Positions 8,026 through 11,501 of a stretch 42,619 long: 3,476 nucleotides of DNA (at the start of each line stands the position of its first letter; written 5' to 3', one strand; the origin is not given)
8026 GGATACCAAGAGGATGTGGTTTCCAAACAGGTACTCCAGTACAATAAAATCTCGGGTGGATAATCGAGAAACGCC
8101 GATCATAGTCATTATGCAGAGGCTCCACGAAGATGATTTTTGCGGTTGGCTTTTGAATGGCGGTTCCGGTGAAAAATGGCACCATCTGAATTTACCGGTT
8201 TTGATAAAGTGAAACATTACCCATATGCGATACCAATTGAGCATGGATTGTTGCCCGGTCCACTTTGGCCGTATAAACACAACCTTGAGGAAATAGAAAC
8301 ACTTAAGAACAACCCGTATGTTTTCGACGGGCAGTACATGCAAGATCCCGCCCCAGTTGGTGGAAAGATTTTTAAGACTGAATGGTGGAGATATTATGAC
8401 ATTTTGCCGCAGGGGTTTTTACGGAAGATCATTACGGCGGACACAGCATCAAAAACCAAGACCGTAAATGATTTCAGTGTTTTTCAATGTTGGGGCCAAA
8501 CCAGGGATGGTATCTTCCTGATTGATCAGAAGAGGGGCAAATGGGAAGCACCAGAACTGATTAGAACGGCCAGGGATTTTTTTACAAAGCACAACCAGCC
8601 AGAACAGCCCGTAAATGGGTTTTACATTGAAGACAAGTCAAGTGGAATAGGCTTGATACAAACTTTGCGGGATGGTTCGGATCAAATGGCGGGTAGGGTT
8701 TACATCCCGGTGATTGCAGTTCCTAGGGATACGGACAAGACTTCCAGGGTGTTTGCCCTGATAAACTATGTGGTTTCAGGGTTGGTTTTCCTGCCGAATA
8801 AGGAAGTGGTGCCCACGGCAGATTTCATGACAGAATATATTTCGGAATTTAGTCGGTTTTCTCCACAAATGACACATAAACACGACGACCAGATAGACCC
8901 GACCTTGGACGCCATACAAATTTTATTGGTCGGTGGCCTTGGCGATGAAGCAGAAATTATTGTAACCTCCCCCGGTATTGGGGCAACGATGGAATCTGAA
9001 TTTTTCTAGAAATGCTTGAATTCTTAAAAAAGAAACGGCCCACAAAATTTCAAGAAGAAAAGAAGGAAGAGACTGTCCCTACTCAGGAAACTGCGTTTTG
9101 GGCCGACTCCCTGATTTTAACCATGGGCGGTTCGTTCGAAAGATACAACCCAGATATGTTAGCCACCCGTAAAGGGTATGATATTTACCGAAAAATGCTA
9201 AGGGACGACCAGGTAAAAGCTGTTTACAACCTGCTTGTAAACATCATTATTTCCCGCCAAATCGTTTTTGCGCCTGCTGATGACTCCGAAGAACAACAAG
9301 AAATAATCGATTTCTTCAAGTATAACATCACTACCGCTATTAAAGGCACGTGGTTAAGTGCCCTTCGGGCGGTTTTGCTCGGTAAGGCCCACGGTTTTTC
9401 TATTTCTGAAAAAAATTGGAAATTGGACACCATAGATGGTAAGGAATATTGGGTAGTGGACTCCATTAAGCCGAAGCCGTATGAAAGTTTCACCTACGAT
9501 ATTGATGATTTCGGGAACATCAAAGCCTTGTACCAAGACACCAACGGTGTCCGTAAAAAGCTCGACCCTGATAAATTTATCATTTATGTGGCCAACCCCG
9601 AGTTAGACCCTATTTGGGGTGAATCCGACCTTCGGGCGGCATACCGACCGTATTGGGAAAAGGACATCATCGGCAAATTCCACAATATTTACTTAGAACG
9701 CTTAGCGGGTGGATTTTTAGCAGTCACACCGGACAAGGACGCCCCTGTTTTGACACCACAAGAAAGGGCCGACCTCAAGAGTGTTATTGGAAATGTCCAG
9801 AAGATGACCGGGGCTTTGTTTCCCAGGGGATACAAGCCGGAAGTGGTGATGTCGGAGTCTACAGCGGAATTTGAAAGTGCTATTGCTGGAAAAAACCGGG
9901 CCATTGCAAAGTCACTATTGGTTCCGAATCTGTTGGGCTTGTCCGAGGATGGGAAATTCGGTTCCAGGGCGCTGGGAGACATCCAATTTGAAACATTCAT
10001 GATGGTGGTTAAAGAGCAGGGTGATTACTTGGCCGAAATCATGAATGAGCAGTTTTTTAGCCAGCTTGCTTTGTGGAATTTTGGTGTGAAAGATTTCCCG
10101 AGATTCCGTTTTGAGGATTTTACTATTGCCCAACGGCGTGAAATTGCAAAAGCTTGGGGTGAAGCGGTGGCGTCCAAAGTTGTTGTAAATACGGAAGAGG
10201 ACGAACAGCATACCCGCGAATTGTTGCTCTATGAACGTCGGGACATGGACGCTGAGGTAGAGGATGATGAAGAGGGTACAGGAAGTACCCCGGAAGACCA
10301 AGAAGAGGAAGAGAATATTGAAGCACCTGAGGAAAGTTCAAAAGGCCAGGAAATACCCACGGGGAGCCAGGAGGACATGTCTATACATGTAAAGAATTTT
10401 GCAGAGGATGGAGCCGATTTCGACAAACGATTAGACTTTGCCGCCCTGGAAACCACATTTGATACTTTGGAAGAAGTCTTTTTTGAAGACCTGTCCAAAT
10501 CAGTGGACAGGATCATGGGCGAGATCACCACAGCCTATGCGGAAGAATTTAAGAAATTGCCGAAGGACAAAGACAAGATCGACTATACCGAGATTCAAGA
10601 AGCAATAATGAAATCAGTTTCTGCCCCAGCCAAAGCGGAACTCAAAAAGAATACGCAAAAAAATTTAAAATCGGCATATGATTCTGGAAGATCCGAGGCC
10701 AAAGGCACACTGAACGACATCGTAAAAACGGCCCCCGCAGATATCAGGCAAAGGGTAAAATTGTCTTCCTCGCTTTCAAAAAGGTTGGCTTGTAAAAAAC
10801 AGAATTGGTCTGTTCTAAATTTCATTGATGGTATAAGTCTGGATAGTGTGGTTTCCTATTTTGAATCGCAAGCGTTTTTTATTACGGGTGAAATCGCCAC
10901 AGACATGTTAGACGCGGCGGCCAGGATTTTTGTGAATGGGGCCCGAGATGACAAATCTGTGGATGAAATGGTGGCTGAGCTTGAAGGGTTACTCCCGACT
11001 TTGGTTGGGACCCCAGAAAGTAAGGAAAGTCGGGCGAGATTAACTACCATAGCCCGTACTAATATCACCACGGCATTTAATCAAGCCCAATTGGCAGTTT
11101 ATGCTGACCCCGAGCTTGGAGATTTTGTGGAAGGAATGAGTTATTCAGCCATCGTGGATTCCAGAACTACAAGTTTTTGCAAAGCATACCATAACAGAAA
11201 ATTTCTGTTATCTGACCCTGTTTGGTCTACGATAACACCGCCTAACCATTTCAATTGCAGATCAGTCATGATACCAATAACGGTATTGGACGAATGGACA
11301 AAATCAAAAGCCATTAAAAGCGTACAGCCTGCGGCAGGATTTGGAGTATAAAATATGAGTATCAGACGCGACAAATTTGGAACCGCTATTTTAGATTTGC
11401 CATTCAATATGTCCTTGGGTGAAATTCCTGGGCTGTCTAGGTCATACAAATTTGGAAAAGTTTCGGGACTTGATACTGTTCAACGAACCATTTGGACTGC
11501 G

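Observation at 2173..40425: Strand-biased scatter of the same sigma54-type motif, antisense to the early/replication genes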

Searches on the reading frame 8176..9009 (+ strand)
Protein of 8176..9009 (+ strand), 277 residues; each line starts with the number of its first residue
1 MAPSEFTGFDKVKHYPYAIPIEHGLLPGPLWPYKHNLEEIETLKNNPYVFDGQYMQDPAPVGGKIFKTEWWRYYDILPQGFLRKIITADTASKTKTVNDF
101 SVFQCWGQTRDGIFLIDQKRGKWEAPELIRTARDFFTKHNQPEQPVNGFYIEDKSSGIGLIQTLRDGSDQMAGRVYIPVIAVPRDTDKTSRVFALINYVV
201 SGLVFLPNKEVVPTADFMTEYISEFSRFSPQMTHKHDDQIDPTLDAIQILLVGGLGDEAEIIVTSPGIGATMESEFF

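Call 20: search_protein_families(library=phrogs, proteins=[window:8176-9009:+], max_evalue=0.001)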
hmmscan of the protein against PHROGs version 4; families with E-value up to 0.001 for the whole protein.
window:8176-9009:+ (277 aa): 2 families
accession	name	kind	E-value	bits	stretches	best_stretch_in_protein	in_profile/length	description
phrog_38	-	head and packaging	9.8e-50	171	1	28-260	485-713/760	terminase large subunit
phrog_5573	-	head and packaging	5.5e-40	138.3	1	30-249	27-233/250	terminase large subunit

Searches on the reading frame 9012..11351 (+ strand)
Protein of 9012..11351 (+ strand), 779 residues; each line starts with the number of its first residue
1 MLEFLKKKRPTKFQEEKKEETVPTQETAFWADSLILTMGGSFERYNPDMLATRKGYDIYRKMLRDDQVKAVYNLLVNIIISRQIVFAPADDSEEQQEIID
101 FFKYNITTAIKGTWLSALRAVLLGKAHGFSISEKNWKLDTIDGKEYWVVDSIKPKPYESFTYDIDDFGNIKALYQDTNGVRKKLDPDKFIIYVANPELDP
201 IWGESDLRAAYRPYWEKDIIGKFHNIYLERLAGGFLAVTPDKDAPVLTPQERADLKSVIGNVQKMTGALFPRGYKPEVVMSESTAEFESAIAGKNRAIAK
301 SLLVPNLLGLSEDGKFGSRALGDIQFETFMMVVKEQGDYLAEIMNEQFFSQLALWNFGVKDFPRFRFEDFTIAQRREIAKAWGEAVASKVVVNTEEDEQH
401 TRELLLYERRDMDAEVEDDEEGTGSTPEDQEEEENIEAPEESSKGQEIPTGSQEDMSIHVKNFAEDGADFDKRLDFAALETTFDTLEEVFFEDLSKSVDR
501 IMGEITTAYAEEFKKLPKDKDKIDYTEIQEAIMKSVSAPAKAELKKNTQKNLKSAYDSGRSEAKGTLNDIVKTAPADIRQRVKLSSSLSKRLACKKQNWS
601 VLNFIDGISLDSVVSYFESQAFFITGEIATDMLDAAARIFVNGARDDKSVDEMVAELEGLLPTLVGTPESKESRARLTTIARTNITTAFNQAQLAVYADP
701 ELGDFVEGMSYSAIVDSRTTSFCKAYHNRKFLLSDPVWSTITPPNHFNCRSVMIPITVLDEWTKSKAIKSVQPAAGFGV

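Call 20: search_protein_families(library=phrogs, proteins=[window:9012-11351:+], max_evalue=0.001)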
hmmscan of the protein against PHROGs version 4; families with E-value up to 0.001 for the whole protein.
window:9012-11351:+ (779 aa): 10 families
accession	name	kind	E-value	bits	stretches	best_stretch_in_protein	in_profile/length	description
phrog_113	-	head and packaging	5.3e-54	184.9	1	6-486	16-496/1272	portal protein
phrog_241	-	head and packaging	4.7e-16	59.9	1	671-765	192-282/679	head morphogenesis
phrog_220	-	head and packaging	5.2e-14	52.2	1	618-757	928-1066/1338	minor head protein and DNA pilot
phrog_3517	-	head and packaging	2.4e-12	47.8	1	665-771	223-344/371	head morphogenesis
phrog_115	-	head and packaging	4.7e-12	46.9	1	647-764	221-325/665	minor head protein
phrog_4728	-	head and packaging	5.9e-12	46.1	1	673-759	216-302/591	head morphogenesis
phrog_2841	-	head and packaging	7.2e-10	39.5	1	672-766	226-314/525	minor head protein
phrog_595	-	head and packaging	6.2e-07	30.1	1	671-757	216-298/513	head maturation protease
phrog_758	-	head and packaging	2.9e-05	24.5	1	674-760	207-294/326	head morphogenesis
phrog_1657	-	head and packaging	7.3e-05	23.2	0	669-756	210-298/337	head morphogenesis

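Call 37: find_related_loci(query=window:9012-11351:+, collection=viral_contigs, flank=10000)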
Query window:9012-11351:+ (779 aa) in viral_contigs; peptide patterns used: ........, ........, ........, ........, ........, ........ (x = any residue, [..] = any of these).
19 stretches matched a pattern; 2 encode a relative of the query (tblastn E <= 1e-3); 2 distinct loci.
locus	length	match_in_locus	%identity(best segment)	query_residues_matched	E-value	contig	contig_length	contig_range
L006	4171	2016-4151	47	25-749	0e+0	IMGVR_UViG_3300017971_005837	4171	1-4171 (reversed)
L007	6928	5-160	33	699-750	8e-7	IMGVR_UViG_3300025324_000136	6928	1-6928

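Call 79: find_homologous_proteins(query=window:9012-11351:+, max_evalue=1e-40)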
Query window:9012-11351:+ (779 aa): 150 proteins with E <= 1e-40 among 8000 candidates; the best 120 are listed.
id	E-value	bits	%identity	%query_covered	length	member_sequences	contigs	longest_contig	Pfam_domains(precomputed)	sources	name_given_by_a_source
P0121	0.0e+0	1748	100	100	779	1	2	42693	PF06074.19,PF04233.20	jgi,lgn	-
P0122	0.0e+0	1465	82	100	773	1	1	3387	PF06074.19,PF04233.20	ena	-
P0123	1.5e-269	915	55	97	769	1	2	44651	PF06074.19,PF04233.20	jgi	jgi:SPP1 gp7 family putative phage head morphogenesis protein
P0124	4.1e-268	910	56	98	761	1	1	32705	PF06074.19,PF04233.20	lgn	-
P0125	3.4e-262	890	55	97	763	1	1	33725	PF06074.19,PF04233.20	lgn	-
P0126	5.8e-257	873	51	98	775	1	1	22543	PF06074.19,PF04233.20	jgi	-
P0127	2.0e-234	799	49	98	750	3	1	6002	PF06074.19,PF04233.20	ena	-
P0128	8.8e-224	763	46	100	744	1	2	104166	PF06074.19,PF04233.20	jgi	-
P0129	5.8e-219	747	46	98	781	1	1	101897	PF06074.19,PF04233.20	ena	-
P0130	4.4e-217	741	48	97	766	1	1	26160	PF21919.3,PF06074.19,PF04233.20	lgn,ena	-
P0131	4.6e-217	741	48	97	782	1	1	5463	PF06074.19,PF04233.20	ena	-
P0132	1.1e-211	723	46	97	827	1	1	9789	PF06074.19,PF04233.20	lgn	-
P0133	3.2e-207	709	44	98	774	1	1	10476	PF06074.19,PF04233.20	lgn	-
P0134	9.5e-207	707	46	95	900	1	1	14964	PF06074.19,PF04233.20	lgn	-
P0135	6.0e-206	704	45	98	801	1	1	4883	PF06074.19,PF04233.20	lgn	-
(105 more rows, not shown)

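Call 80: find_encoding_contigs(protein=P0123, flank=10000, max_places=2)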
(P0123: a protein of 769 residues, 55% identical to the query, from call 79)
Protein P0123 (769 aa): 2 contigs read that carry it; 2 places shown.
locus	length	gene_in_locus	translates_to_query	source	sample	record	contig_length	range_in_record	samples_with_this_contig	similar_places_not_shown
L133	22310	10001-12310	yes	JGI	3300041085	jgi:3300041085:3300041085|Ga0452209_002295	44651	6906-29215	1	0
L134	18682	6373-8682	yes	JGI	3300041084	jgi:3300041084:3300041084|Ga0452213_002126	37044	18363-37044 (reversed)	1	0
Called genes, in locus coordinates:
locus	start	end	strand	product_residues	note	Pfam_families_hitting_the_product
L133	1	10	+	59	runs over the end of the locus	-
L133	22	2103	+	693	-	PF19263:DUF5906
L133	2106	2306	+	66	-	-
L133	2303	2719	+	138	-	-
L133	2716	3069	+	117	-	-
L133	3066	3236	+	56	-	-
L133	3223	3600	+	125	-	-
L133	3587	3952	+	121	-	-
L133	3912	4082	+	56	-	-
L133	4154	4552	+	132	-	-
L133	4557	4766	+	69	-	-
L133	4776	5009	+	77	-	PF12844:HTH_19, PF13560:HTH_31, PF01381:HTH_3, PF13443:HTH_26 (weak)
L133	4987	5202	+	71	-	-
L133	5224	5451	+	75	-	PF11753:DUF3310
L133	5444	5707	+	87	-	-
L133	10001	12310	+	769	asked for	PF06074:Portal_Mu, PF04233:Phage_Mu_F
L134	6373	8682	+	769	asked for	PF06074:Portal_Mu, PF04233:Phage_Mu_F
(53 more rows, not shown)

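Call 81: find_encoding_contigs(protein=P0124, flank=10000, max_places=2)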
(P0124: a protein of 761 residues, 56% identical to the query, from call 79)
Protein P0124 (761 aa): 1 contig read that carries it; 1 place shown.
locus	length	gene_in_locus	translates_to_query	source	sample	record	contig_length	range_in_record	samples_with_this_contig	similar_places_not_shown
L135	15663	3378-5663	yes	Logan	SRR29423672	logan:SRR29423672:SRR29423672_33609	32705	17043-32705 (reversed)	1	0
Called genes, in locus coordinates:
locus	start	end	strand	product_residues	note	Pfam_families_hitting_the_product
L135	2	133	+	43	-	?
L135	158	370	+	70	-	-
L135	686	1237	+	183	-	-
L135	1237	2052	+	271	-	-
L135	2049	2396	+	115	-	-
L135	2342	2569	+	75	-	-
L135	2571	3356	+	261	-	PF17289:Terminase_6C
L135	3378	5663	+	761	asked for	PF06074:Portal_Mu, PF04233:Phage_Mu_F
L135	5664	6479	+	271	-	-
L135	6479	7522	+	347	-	-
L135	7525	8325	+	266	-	-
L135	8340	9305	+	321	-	-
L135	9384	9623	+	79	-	-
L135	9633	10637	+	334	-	-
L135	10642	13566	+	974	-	PF13439:Glyco_transf_4 (weak), PF00534:Glycos_transf_1, PF13692:Glyco_trans_1_4, PF13489:Methyltransf_23, PF13847:Methyltransf_31, PF08241:Methyltransf_11, PF08242:Methyltransf_12, PF13649:Methyltransf_25, +4 more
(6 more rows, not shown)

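Call 82: find_encoding_contigs(protein=P0125, flank=10000, max_places=2)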
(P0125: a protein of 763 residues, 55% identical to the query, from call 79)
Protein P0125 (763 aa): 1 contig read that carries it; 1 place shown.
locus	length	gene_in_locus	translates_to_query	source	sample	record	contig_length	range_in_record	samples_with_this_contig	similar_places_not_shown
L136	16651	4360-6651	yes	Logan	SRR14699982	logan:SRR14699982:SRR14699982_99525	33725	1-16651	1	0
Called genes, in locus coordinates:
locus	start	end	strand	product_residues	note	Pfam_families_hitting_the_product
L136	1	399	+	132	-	?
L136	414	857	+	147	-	-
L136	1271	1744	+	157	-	-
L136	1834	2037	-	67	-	-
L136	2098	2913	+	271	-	-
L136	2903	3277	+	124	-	-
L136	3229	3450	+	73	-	-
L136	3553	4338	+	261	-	PF17289:Terminase_6C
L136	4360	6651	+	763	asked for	PF06074:Portal_Mu, PF04233:Phage_Mu_F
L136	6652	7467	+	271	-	-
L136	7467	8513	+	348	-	-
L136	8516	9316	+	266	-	-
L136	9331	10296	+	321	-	-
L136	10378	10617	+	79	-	-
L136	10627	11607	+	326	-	PF13439:Glyco_transf_4 (faint)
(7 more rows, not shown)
